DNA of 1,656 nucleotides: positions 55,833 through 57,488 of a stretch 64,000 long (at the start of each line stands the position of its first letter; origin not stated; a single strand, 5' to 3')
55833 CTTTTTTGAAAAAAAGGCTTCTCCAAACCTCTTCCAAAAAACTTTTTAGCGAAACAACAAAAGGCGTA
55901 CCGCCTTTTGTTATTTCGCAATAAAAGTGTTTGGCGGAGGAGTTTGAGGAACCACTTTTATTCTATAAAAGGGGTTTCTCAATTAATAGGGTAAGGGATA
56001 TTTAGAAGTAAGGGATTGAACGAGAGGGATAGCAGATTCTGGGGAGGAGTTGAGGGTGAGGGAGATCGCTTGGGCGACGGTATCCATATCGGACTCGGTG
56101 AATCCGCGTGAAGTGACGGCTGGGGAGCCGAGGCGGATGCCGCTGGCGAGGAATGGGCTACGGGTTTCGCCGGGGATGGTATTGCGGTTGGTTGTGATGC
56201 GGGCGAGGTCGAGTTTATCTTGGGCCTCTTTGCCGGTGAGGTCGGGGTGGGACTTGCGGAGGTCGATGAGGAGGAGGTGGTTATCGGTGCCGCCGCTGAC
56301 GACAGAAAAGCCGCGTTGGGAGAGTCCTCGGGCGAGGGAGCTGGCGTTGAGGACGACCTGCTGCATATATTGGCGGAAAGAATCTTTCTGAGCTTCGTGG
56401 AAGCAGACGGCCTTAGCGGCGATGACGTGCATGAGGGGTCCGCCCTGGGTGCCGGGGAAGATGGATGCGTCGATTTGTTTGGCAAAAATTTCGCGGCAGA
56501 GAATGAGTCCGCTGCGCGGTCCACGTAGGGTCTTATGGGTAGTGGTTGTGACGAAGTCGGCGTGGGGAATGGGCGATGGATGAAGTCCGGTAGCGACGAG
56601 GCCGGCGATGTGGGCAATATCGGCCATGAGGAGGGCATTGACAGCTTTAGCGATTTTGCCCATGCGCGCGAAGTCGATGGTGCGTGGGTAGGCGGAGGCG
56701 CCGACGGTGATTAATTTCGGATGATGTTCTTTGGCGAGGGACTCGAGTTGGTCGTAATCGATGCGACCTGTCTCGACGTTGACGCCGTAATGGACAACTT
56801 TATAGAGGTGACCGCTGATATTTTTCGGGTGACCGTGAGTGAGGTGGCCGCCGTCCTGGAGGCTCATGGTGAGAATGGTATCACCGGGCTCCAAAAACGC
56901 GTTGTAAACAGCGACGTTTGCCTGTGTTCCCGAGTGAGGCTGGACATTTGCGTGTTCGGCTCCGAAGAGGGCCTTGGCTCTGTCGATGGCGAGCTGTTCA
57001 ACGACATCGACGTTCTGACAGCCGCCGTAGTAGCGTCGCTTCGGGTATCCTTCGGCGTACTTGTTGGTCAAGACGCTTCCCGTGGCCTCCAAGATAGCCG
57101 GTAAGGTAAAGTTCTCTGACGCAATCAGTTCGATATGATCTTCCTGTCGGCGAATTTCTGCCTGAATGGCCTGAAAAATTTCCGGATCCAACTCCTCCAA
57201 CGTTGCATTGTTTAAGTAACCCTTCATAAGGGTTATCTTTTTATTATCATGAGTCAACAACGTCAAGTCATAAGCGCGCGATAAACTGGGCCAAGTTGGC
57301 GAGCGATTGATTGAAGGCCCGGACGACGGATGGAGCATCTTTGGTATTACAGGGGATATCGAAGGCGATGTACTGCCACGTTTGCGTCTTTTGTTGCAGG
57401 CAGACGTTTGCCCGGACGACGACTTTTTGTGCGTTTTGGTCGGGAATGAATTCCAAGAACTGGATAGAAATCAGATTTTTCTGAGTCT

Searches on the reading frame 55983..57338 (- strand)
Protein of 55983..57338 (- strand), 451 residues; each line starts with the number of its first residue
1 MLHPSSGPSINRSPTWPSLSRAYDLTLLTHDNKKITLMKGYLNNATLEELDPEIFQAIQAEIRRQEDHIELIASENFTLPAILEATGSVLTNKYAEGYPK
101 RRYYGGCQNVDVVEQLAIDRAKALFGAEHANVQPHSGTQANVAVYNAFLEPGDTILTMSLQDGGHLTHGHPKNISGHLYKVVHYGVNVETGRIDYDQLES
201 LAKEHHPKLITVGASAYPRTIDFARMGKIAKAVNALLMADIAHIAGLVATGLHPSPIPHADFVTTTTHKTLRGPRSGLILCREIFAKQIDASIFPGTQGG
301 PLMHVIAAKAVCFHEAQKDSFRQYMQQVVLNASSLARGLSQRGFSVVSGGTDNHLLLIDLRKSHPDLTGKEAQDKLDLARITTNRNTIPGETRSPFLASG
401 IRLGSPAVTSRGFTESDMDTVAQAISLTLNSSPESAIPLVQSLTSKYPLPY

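Call 24: search_protein_families(library=ncbifam, proteins=[window:55983-57338:-])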
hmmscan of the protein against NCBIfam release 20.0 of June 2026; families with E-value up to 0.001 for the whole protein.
window:55983-57338:- (451 aa): 4 families
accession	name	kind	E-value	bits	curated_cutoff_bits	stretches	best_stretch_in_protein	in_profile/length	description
NF000586.1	PRK00011.1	subfamily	2.3e-179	596.3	335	1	51-448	1-402/404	serine hydroxymethyltransferase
NF010094.0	PRK13580.1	equivalog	1.3e-135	452.8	735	2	154-432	170-448/496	glycine hydroxymethyltransferase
TIGR04506.1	F_threo_transal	equivalog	4.9e-35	121.3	650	1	103-443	65-397/609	fluorothreonine transaldolase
TIGR00858.1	bioF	equivalog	0.00063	18.6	426.45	0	131-289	84-241/365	8-amino-7-oxononanoate synthase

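Call 25: list_cluster_members(proteins=[window:55983-57338:-, window:11472-12878:+, window:52792-55005:-, window:39383-40768:-, window:22819-24792:+])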
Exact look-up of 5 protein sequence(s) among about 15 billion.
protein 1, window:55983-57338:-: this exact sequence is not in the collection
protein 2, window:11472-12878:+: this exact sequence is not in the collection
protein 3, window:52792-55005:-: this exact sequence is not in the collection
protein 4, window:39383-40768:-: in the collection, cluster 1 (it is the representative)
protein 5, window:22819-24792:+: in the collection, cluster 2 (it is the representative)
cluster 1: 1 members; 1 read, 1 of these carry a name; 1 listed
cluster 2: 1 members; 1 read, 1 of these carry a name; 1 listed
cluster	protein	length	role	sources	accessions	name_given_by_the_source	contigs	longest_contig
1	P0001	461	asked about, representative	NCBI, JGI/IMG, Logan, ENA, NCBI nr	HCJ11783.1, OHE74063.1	MAG: cysteine--tRNA ligase [Verrucomicrobia bacterium GWF2_51_19]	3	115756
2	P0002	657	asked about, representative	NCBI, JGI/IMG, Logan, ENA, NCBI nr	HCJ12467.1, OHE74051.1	MAG: hypothetical protein A2Y14_05505 [Verrucomicrobia bacterium GWF2_51_19]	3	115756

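Call 64: find_encoding_contigs(protein=P0002, flank=4000, max_places=6)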
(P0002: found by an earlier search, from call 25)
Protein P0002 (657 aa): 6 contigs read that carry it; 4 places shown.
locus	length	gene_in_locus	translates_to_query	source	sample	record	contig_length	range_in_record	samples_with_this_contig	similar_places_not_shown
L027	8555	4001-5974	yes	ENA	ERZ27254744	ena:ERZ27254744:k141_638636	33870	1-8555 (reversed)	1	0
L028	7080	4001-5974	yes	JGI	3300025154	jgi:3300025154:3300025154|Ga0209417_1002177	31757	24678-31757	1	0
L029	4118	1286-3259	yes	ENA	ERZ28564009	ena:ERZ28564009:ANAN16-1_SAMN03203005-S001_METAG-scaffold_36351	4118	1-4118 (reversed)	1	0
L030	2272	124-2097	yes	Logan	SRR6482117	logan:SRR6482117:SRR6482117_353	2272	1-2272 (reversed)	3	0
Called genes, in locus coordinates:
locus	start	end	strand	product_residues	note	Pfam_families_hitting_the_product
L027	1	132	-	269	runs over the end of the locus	PF08241:Methyltransf_11 (faint), PF13489:Methyltransf_23, PF08242:Methyltransf_12 (weak)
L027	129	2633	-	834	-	-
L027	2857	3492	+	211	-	PF12796:Ank_2, PF24521:Ank_KRIT1 (weak), PF13606:Ank_3 (faint), PF13637:Ank_4 (weak), PF13857:Ank_5 (weak), PF00023:Ank (weak), PF12796:Ank_2, PF00023:Ank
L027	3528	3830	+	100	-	-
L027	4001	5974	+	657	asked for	PF22745:Nlig-Ia, PF01653:DNA_ligase_aden, PF03120:OB_DNA_ligase, PF03119:DNA_ligase_ZBD, PF14520:HHH_5 (faint), PF12826:HHH_2, PF00533:BRCT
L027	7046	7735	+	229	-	-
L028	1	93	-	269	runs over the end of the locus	PF08241:Methyltransf_11 (faint), PF13489:Methyltransf_23, PF08242:Methyltransf_12 (weak)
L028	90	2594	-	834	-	-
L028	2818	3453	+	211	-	PF12796:Ank_2, PF24521:Ank_KRIT1 (weak), PF13606:Ank_3 (faint), PF13637:Ank_4 (weak), PF13857:Ank_5 (weak), PF00023:Ank (weak), PF12796:Ank_2, PF00023:Ank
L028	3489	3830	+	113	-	-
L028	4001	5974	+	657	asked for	PF22745:Nlig-Ia, PF01653:DNA_ligase_aden, PF03120:OB_DNA_ligase, PF03119:DNA_ligase_ZBD, PF14520:HHH_5 (faint), PF12826:HHH_2, PF00533:BRCT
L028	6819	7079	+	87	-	?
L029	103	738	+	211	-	PF12796:Ank_2, PF24521:Ank_KRIT1 (weak), PF13606:Ank_3 (faint), PF13637:Ank_4 (weak), PF13857:Ank_5 (weak), PF00023:Ank (weak), PF12796:Ank_2, PF00023:Ank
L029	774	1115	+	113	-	-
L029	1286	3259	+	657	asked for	PF22745:Nlig-Ia, PF01653:DNA_ligase_aden, PF03120:OB_DNA_ligase, PF03119:DNA_ligase_ZBD, PF14520:HHH_5 (faint), PF12826:HHH_2, PF00533:BRCT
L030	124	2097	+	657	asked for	PF22745:Nlig-Ia, PF01653:DNA_ligase_aden, PF03120:OB_DNA_ligase, PF03119:DNA_ligase_ZBD, PF14520:HHH_5 (faint), PF12826:HHH_2, PF00533:BRCT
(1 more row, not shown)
